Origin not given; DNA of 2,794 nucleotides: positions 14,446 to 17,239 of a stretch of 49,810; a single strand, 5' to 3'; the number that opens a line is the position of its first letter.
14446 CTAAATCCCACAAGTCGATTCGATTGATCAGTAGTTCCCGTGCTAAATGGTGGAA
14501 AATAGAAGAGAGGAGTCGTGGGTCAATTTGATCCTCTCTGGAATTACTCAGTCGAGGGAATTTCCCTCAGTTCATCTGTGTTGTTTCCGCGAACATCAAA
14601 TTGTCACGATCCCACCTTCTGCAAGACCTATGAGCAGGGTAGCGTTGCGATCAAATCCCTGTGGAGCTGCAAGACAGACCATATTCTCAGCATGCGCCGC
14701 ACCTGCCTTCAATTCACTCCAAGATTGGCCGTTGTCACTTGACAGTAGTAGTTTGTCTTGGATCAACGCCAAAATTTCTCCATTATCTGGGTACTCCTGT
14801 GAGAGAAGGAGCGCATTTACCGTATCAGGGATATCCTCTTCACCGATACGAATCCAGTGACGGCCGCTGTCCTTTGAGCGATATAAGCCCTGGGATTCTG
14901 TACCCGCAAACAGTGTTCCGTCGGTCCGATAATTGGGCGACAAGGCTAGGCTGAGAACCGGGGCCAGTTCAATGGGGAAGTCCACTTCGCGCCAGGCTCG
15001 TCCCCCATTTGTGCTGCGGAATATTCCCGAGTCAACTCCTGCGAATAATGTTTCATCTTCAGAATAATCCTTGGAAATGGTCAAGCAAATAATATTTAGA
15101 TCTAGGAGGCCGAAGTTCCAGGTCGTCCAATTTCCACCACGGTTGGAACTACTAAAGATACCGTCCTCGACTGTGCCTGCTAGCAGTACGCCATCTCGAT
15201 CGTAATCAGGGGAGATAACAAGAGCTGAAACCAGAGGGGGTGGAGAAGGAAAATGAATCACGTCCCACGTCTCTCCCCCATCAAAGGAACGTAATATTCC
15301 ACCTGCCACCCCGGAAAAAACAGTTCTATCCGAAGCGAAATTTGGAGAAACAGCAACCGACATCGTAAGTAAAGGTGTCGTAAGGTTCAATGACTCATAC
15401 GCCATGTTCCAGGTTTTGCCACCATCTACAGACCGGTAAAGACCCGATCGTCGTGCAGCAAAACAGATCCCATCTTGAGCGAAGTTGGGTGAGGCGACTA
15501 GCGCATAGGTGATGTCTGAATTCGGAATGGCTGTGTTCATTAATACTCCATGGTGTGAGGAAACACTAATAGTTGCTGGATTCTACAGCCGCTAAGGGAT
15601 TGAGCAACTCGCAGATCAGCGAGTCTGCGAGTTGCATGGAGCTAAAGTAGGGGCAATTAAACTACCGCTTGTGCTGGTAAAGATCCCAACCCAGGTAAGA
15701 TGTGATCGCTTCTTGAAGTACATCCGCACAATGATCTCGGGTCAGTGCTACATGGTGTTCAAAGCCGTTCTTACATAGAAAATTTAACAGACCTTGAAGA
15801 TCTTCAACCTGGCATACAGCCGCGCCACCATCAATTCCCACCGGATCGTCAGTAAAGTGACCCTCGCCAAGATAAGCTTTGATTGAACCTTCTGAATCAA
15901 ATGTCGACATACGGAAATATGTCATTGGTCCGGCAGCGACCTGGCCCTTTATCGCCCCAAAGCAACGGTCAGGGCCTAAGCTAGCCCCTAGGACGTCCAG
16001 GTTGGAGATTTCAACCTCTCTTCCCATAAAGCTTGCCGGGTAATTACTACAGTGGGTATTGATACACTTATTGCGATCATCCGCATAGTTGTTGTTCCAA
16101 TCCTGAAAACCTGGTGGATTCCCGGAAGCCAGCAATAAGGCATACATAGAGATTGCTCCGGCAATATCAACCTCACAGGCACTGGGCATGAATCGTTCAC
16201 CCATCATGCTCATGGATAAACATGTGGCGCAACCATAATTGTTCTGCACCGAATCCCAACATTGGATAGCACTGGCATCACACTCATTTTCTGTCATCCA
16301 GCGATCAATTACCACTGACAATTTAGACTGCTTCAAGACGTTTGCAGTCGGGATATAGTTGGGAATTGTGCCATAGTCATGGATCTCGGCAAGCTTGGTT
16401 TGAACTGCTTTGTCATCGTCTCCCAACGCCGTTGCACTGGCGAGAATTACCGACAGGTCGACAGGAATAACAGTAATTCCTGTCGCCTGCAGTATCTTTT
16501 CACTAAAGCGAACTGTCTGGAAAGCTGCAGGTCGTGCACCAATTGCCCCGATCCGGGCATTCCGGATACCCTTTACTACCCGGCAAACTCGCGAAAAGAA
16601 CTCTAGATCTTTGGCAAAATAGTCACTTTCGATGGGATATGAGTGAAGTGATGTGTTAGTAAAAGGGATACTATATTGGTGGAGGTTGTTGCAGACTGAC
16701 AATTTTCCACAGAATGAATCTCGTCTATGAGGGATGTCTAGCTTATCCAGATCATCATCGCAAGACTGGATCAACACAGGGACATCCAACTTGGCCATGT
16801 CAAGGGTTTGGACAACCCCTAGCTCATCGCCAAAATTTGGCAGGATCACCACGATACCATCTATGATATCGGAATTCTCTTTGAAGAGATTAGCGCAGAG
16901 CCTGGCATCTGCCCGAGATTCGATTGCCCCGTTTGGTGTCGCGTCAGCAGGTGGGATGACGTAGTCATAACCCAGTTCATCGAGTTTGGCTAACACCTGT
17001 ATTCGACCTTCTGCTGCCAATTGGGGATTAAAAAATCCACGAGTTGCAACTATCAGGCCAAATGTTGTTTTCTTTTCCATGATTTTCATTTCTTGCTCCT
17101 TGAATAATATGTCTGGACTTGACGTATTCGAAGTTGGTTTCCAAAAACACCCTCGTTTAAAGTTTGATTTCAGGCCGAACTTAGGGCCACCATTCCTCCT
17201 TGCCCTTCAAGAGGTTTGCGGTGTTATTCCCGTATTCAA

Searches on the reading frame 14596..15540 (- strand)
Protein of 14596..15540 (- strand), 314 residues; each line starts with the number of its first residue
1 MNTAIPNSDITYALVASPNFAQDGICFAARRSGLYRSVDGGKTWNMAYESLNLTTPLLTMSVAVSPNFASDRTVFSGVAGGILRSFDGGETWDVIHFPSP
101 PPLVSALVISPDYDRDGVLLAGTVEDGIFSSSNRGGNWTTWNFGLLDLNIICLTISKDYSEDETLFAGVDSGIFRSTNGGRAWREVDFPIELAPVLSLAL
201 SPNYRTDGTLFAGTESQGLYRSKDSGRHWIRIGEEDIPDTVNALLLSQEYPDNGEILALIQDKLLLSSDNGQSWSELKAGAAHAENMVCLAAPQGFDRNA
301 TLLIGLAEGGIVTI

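Call 19: search_protein_families(library=pfam, proteins=[window:14596-15540:-])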
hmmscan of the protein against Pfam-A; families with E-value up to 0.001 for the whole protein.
window:14596-15540:- (314 aa): 4 families
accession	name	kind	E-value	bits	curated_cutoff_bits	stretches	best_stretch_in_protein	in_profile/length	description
PF15902.12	Sortilin-Vps10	-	9.9e-18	64.6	33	3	173-283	3-118/446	Sortilin, neurotensin receptor 3,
PF14870.12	PSII_BNR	-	2.5e-09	37.3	27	0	126-237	38-145/303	Photosynthesis system II assembly factor YCF48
PF02012.26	BNR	-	1.2e-08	34.1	27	0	35-45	1-11/12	BNR/Asp-box repeat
PF15899.11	BNR_6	-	1.2e-05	25.4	27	0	128-139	1-12/14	BNR-Asp box repeat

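Call 29: search_solved_structures(query=window:14596-15540:-, max_evalue=1, show_alignments=1)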
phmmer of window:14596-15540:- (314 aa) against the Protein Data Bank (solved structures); distinct sequences matched with E-value up to 1: 30.
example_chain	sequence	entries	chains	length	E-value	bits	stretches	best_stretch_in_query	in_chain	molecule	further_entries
6p2k_A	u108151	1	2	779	8.9e-08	34.8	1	14-206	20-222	Fibronectin type III domain-containing protein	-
7kn8_A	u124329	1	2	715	2.4e-07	33.4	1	170-240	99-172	Cellulase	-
5oj3_A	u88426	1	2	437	7.4e-07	31.8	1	158-245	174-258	Photosystem II stability/assembly factor HCF136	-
2cn2_A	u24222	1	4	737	8e-06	28.4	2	32-138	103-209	BETA-1,4-XYLOGLUCAN HYDROLASE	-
2cn3_A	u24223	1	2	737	8.2e-06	28.3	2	32-138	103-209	BETA-1,4-XYLOGLUCAN HYDROLASE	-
3b7f_A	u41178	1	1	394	2.5e-05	26.8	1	171-232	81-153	Glycosyl hydrolase, BNR repeat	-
5ojp_A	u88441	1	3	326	7.1e-05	25.3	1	156-238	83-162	Ycf48-like protein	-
8am5_S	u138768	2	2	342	7.1e-05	25.3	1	120-233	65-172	Photosystem II assembly lipoprotein Ycf48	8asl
5ojr_A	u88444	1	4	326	8.8e-05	25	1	156-237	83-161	Ycf48-like protein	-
2xbg_A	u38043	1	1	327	9.4e-05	24.9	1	156-237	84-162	YCF48-LIKE PROTEIN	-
5oj5_A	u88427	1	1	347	0.00011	24.6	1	157-237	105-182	Ycf48-like protein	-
8t8r_A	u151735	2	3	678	0.00038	22.9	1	25-140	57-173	Sortilin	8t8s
3f6k_A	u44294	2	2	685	0.00042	22.7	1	25-140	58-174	Sortilin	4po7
4msl_A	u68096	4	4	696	0.00045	22.6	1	25-140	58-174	Sortilin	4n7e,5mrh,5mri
6x48_A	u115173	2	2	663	0.00047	22.6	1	25-140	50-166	Sortilin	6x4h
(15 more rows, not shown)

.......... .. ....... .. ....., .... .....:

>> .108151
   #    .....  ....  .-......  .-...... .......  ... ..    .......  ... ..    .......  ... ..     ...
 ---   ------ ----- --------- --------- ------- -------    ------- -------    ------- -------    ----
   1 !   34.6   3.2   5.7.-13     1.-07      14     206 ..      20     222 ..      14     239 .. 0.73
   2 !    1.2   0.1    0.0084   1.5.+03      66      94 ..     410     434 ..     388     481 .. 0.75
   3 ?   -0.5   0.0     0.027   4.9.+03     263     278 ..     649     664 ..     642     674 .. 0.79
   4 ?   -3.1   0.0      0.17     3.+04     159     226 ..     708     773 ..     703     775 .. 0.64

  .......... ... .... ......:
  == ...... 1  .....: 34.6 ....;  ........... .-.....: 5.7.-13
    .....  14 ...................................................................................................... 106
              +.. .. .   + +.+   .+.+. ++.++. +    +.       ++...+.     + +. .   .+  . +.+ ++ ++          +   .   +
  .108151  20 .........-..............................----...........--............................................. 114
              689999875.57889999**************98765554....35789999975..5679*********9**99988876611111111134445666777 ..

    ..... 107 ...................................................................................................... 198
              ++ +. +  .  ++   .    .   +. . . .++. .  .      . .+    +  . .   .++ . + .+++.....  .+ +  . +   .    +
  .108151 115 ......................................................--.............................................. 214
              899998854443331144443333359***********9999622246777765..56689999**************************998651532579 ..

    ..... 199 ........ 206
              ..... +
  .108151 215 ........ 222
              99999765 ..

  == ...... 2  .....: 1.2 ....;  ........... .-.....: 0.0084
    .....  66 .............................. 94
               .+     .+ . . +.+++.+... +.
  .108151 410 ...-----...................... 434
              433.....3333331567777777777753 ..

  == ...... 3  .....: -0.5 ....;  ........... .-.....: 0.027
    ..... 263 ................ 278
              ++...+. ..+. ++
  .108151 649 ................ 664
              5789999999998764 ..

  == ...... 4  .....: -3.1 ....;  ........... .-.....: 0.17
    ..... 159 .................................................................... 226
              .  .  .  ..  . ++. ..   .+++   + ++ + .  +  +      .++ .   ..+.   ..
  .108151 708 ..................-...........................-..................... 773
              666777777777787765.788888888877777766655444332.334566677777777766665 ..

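Call 30: search_protein_families(library=ncbifam, proteins=[window:14596-15540:-], max_evalue=0.01)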
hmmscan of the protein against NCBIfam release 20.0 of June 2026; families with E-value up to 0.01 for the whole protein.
window:14596-15540:- (314 aa): 3 families
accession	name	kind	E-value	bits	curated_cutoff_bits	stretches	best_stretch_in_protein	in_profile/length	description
NF045728.1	glycosyl_F510_1955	equivalog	2.3e-26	92.6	175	3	81-190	73-177/246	F510_1955 family glycosylhydrolase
NF010237.0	PRK13684.1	equivalog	4.7e-10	39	326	1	126-230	66-165/334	photosynthesis system II assembly factor Ycf48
NF053688.1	BamI_Bacteroidota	equivalog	0.0014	17.9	370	0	199-288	210-298/452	BamI family beta-barrel-assembly machinery protein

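Call 35: find_homologous_proteins(query=window:14596-15540:-, max_evalue=0.00001)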
Query window:14596-15540:- (314 aa): 2091 proteins with E <= 0.00001 among 6061 candidates; the best 120 are listed.
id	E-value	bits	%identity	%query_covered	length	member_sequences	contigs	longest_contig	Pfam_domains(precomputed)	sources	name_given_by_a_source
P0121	4.4e-148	511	71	100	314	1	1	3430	PF15899.12,PF25852.1,PF14870.13,PF02012.27,PF15902.13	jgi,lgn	jgi:photosystem II stability/assembly factor-like uncharacterized protein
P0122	1.2e-147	509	70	100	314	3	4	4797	PF15899.12,PF25852.1,PF14870.13,PF02012.27,PF15902.13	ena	-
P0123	9.3e-145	500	70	100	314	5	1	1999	PF25852.1,PF14870.13,PF02012.27,PF15902.13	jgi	jgi:photosystem II stability/assembly factor-like uncharacterized protein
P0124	8.4e-144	497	70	99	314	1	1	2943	PF15899.12,PF25852.1,PF14870.13,PF02012.27,PF15902.13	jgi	jgi:photosystem II stability/assembly factor-like uncharacterized protein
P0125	2.1e-142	492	68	100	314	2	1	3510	PF25852.1,PF14870.13,PF02012.27,PF15902.13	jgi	jgi:photosystem II stability/assembly factor-like uncharacterized protein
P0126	4.6e-142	491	68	98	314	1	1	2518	PF15899.12,PF25852.1,PF14870.13,PF02012.27,PF15902.13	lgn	-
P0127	1.8e-141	489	68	100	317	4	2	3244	PF15899.12,PF25852.1,PF14870.13,PF02012.27,PF15902.13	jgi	jgi:photosystem II stability/assembly factor-like uncharacterized protein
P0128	2.1e-141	489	68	100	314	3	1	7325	PF15899.12,PF25852.1,PF14870.13,PF02012.27,PF15902.13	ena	-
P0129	2.3e-141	489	68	100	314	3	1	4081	PF25852.1,PF14870.13,PF02012.27,PF15902.13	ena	-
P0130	4.0e-141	488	67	100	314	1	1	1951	PF15899.12,PF25852.1,PF14870.13,PF02012.27,PF15902.13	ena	-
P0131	5.8e-141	487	67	100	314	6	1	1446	PF25852.1,PF14870.13,PF02012.27,PF15902.13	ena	-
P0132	5.1e-140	484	68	100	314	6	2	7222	PF25852.1,PF14870.13,PF02012.27,PF15902.13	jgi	-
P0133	7.7e-140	484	68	98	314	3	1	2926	PF14870.13,PF02012.27,PF15902.13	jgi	jgi:photosystem II stability/assembly factor-like uncharacterized protein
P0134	1.0e-139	483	68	100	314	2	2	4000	PF15899.12,PF14870.13,PF15902.13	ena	-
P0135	3.1e-139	482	67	99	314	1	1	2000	PF14870.13,PF02012.27,PF15902.13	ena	-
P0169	2.5e-126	439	64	97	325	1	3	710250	PF14870.13,PF02012.27,PF15902.13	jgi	jgi:photosystem II stability/assembly factor-like uncharacterized protein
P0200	1.2e-121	424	72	81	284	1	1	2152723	PF15899.12,PF14870.13,PF02012.27,PF15902.13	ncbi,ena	-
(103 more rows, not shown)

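Call 36: find_encoding_contigs(protein=P0169, flank=10000, max_places=2)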
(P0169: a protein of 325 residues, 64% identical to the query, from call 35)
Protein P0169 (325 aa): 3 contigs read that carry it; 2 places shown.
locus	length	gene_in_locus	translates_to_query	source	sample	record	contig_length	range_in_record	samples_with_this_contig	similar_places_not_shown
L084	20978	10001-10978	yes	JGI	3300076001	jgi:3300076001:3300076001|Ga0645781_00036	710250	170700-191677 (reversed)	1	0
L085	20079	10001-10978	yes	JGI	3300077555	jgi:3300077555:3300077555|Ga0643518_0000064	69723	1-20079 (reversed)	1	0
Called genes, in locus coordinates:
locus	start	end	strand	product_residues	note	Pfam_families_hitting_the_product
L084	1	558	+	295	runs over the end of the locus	PF01116:F_bP_aldolase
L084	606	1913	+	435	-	PF21135:DRL_cat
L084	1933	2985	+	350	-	PF08240:ADH_N, PF13241:NAD_binding_7 (faint), PF00107:ADH_zinc_N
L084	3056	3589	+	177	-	PF13669:Glyoxalase_4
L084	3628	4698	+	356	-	PF20583:DUF6786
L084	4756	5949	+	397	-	PF01408:GFO_IDH_MocA, PF02894:GFO_IDH_MocA_C, PF22725:GFO_IDH_MocA_C3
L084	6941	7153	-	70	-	-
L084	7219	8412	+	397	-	PF00676:E1_dh, PF02779:Transket_pyr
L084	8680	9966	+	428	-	PF02780:Transketolase_C (weak), PF02817:E3_binding, PF00198:2-oxoacid_dh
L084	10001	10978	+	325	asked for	PF14870:PSII_BNR (faint), PF02012:BNR (faint), PF15902:Sortilin-Vps10 (faint)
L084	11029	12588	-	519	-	PF01039:Carboxyl_trans, PF03255:ACCA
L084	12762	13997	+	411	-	PF00149:Metallophos, PF12850:Metallophos_2 (faint)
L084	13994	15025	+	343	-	PF03706:LPG_synthase_TM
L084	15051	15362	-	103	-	PF02597:ThiS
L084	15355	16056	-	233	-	-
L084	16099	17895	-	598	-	PF01590:GAF, PF13185:GAF_2, PF01590:GAF, PF13185:GAF_2, PF13492:GAF_3, PF07228:SpoIIE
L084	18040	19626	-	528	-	PF02652:Lactate_perm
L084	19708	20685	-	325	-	PF02423:OCD_Mu_crystall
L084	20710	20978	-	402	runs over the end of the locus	PF01053:Cys_Met_Meta_PP, PF01041:DegT_DnrJ_EryC1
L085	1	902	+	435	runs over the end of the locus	PF21135:DRL_cat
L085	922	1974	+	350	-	PF08240:ADH_N, PF13241:NAD_binding_7 (faint), PF00107:ADH_zinc_N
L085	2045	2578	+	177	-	PF13669:Glyoxalase_4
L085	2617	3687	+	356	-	PF20583:DUF6786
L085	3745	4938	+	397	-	PF01408:GFO_IDH_MocA, PF02894:GFO_IDH_MocA_C, PF22725:GFO_IDH_MocA_C3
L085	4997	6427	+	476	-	PF02952:Fucose_iso_C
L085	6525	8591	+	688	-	PF00676:E1_dh, PF02775:TPP_enzyme_C, PF13292:DXP_synthase_N (weak), PF02779:Transket_pyr, PF02780:Transketolase_C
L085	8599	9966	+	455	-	PF00364:Biotin_lipoyl, PF02817:E3_binding, PF00198:2-oxoacid_dh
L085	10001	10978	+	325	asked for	PF14870:PSII_BNR (faint), PF02012:BNR (faint), PF15902:Sortilin-Vps10 (faint)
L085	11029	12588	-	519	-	PF01039:Carboxyl_trans, PF03255:ACCA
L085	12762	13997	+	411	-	PF00149:Metallophos, PF12850:Metallophos_2 (faint)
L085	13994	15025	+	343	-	PF03706:LPG_synthase_TM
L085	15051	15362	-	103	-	PF02597:ThiS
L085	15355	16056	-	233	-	-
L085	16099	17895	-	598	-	PF01590:GAF, PF13185:GAF_2, PF01590:GAF, PF13185:GAF_2, PF13492:GAF_3, PF07228:SpoIIE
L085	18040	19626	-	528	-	PF02652:Lactate_perm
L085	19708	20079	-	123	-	?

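Call 37: find_encoding_contigs(protein=P0200, flank=10000, max_places=2)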
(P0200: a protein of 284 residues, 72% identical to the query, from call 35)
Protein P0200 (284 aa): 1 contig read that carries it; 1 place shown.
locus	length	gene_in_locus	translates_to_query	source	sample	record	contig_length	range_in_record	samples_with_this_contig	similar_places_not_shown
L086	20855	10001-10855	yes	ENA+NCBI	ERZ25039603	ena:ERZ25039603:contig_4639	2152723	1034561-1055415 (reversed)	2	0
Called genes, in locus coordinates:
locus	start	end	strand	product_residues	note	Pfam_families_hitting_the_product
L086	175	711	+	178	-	PF00106:adh_short, PF13561:adh_short_C2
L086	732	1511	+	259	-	PF08240:ADH_N, PF16912:Glu_dehyd_C (faint), PF00107:ADH_zinc_N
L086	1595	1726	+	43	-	-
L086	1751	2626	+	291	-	PF00781:DAGK_cat (faint), PF01513:NAD_kinase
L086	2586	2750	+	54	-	-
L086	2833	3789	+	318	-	PF00364:Biotin_lipoyl, PF02817:E3_binding, PF00198:2-oxoacid_dh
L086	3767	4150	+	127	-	PF00198:2-oxoacid_dh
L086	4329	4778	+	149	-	PF07992:Pyr_redox_2, PF00070:Pyr_redox (faint)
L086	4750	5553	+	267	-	PF07992:Pyr_redox_2, PF02852:Pyr_redox_dim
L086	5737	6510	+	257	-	PF21948:LplA-B_cat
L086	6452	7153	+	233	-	PF04055:Radical_SAM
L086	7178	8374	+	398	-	PF01408:GFO_IDH_MocA, PF02894:GFO_IDH_MocA_C, PF22725:GFO_IDH_MocA_C3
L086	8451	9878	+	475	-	PF02952:Fucose_iso_C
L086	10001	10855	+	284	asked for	PF14870:PSII_BNR (faint), PF15899:BNR_6 (faint), PF02012:BNR (faint), PF15902:Sortilin-Vps10 (faint)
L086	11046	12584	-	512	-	PF02074:Peptidase_M32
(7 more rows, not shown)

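Call 49: predict_structure(alignment_id=A2)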
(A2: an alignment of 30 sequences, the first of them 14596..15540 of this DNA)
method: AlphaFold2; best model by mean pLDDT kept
length: 314 residues; sequences in the alignment: 30
mean_pLDDT: 89.5   pTM: 0.88
mean pLDDT of the five models: 89.5, 89.0, 88.8, 87.3, 87.2
residues with pLDDT >= 90: 224; 70-90: 71; 50-70: 11; < 50: 8
segments of 3 or more residues with pLDDT < 50: 1-6
pLDDT, mean of each block of 10 residues (from residue 1): 51 94 95 94 91 90 96 93 94 88 93 94 91 89 77 94 93 86 90 97 95 97 96 92 94 90 90 82 72 85 90 87
secondary structure, 60 per line:
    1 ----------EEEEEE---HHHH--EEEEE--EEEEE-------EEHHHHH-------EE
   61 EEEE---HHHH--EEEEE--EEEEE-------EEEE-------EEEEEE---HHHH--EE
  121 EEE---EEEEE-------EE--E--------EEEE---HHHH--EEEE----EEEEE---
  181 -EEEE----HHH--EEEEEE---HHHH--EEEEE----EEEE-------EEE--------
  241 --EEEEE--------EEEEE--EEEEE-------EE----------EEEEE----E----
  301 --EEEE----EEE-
elements in order: E11-16 H20-23 E26-30 E33-37 H47-51 E59-64 H68-71 E74-78 E81-85 E93-96 E104-109 H113-116 E119-123 E127-131 E152-155 H159-162 E165-168 E173-177 E182-185 E195-200 H204-207 E210-214 E219-222 E230-232 E243-247 E256-260 E263-267 E287-291 E303-306 E311-313

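Call 55: fold_search(model_id=the predicted structure, library=pdb)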
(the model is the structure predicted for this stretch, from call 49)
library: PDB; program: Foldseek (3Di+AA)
matches with E <= 10: 1716; with E <= 0.001: 1334
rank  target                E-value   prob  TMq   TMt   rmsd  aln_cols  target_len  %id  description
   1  7kn8_A                6.8e-14  1.00  0.72  0.35   5.6       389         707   18  Crystal structure of the GH74 xyloglucanase from Xanthomonas campestris (Xcc1752) (released 2021-05-26)
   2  6p2k_A                1.2e-13  1.00  0.73  0.32   4.7       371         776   18  Crystal structure of AFV00434, an ancestral GH74 enzyme (released 2019-07-31)
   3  7kn8_B                1.4e-13  1.00  0.73  0.35   5.6       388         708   20  Crystal structure of the GH74 xyloglucanase from Xanthomonas campestris (Xcc1752) (released 2021-05-26)
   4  6p2k_B                1.6e-13  1.00  0.74  0.32   4.4       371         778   17  Crystal structure of AFV00434, an ancestral GH74 enzyme (released 2019-07-31)
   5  2cn2_A                1.8e-13  1.00  0.72  0.34   5.0       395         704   17  Crystal Structures of Clostridium thermocellum Xyloglucanase (released 2006-05-22)
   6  6p2m_A                3.7e-13  1.00  0.73  0.35   4.4       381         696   17  Crystal structure of the Caldicellulosiruptor lactoaceticus GH74 (ClGH74a) enzyme in complex with LLG xyloglucan (released 2019-07-31)
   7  5fkq_A                4.3e-13  1.00  0.71  0.33   5.6       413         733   14  Unraveling the first step of xyloglucan degradation by the soil saprophyte Cellvibrio japonicus through the functional (released 2015-11-04)
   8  6mgl_A                8.2e-13  1.00  0.70  0.32   5.2       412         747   17  Crystal structure of the catalytic domain from GH74 enzyme PoGH74 from Paenibacillus odorifer, D60A mutant in complex  (released 2019-01-23)
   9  2cn3_A                8.7e-13  1.00  0.68  0.32   6.4       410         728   16  Crystal Structures of Clostridium thermocellum Xyloglucanase (released 2006-05-22)
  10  3ott_B                1.1e-12  1.00  0.72  0.33   4.0       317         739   14  Crystal Structure of the extracellular domain of the putative one component system BT4673 from B. thetaiotaomicron (released 2011-08-10)
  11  5ojr_C                1.2e-12  1.00  0.71  0.73   4.1       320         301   17  YCF48 bound to D1 peptide (released 2018-08-08)
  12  5fkt_B                1.2e-12  1.00  0.69  0.32   8.0       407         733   15  Unraveling the first step of xyloglucan degradation by the soil saprophyte Cellvibrio japonicus through the functional (released 2015-11-04)
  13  8am5_S                1.4e-12  1.00  0.68  0.70   4.3       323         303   18  RCII/PSI complex, class 3 (released 2023-08-16)
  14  5oj3_A                1.4e-12  1.00  0.68  0.67   4.6       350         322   14  YCF48 from Cyanidioschyzon merolae (released 2018-08-08)
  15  5oj5_A                1.7e-12  1.00  0.71  0.72   4.2       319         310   17  YCF48 bound to D1 peptide (released 2018-08-08)
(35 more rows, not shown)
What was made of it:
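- Closest known: Ycf48/HCF136 and GH74 Asp-box propellers. Same: Foldseek TM-scores are 0.68-0.74 to GH74 half-domains and to Ycf48 (call 55).
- The propeller model has pLDDT 89.5 and shows one seven-bladed propeller (calls 49, 55).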

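Call 62: search_protein_families(library=padloc, proteins=[window:14596-15540:-], max_evalue=0.01)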
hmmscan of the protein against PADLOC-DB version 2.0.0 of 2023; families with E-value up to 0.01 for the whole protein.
window:14596-15540:- (314 aa): 0 families

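Call 63: find_related_loci(query=A2, collection=metagenome_contigs, flank=6000)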
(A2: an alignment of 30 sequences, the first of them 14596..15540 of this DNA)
Query A2 (314 aa) in metagenome_contigs; peptide patterns used: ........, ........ (x = any residue, [..] = any of these).
540 stretches matched a pattern; 423 encode a relative of the query (tblastn E <= 1e-3); the best 80 are kept; 80 distinct loci.
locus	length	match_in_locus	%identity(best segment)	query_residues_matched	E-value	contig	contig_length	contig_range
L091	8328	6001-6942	68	1-314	3e-145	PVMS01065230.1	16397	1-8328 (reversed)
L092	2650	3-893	69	10-314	9e-150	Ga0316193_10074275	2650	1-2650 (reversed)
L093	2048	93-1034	67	1-314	5e-152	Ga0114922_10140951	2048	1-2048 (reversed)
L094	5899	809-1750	65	1-314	6e-141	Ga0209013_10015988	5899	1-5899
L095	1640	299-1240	65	1-314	7e-150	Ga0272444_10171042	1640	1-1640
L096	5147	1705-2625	66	8-314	4e-139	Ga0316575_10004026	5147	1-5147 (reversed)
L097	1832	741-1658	65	9-314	4e-142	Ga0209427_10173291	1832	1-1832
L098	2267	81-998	63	9-314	6e-138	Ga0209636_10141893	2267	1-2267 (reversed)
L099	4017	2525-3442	63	9-314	3e-132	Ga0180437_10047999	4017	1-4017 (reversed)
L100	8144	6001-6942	61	1-314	2e-128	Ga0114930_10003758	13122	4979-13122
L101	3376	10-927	60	9-314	2e-132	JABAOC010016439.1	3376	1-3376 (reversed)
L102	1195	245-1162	62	9-314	3e-139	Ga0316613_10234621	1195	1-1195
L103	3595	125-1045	62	1-309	4e-129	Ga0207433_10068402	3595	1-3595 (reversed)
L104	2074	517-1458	60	1-314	6e-134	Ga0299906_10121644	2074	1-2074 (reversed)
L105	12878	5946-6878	61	2-314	1e-125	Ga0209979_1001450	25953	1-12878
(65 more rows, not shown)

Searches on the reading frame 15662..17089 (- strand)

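Call 19: search_protein_families(library=pfam, proteins=[window:15662-17089:-])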
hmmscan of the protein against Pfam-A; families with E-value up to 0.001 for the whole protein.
window:15662-17089:- (475 aa): 1 family
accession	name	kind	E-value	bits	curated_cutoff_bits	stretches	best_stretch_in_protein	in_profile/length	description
PF02952.23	Fucose_iso_C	-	1.6e-24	86.6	29.3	1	345-471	2-140/143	L-fucose isomerase, C-terminal domain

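Call 30: search_protein_families(library=ncbifam, proteins=[window:15662-17089:-], max_evalue=0.01)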
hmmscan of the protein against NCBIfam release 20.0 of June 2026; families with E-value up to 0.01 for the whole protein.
window:15662-17089:- (475 aa): 1 family
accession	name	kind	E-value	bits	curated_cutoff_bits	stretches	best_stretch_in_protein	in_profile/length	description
NF048012.1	SlpQosIsomSftI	equivalog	1e-27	97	700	1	99-460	83-431/443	sulfoquinovose isomerase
